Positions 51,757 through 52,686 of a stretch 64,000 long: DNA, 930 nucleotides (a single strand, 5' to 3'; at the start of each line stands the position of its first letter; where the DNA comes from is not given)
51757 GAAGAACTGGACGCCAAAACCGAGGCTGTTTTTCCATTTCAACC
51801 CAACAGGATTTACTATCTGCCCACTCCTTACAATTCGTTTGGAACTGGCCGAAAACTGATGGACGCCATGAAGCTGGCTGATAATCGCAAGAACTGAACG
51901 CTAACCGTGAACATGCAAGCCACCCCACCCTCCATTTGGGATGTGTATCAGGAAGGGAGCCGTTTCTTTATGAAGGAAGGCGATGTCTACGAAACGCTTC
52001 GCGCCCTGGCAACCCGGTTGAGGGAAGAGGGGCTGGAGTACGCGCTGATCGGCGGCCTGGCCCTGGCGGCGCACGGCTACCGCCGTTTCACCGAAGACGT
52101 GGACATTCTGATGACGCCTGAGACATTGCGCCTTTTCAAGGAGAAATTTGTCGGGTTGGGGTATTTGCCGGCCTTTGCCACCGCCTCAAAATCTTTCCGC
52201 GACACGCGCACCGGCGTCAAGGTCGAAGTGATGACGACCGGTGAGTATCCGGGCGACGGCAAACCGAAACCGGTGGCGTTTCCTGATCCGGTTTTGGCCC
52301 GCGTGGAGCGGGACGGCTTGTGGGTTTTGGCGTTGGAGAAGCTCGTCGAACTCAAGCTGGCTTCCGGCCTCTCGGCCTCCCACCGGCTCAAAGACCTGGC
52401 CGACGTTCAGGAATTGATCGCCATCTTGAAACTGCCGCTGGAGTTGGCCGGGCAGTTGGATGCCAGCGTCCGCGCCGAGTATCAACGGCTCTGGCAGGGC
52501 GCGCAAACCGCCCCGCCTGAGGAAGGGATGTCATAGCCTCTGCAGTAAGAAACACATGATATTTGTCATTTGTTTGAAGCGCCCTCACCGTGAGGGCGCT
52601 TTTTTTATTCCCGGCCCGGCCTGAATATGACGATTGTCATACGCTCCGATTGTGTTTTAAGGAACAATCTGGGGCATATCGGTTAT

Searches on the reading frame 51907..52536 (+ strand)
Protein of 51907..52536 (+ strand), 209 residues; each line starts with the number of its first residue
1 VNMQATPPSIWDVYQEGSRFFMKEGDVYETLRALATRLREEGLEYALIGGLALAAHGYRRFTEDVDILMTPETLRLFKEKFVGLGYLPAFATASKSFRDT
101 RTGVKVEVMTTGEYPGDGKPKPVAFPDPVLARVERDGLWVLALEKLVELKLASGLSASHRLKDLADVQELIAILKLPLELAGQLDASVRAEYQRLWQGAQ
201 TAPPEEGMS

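Call 76: search_protein_families(library=pfam, proteins=[window:51907-52536:+], max_evalue=0.0001)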
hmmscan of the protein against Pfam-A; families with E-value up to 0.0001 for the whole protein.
window:51907-52536:+ (209 aa): 1 family
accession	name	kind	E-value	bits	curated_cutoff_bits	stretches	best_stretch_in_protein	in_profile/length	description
PF14907.12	NTP_transf_5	-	1.3e-06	28.6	31.2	1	27-173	56-214/249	Uncharacterised nucleotidyltransferase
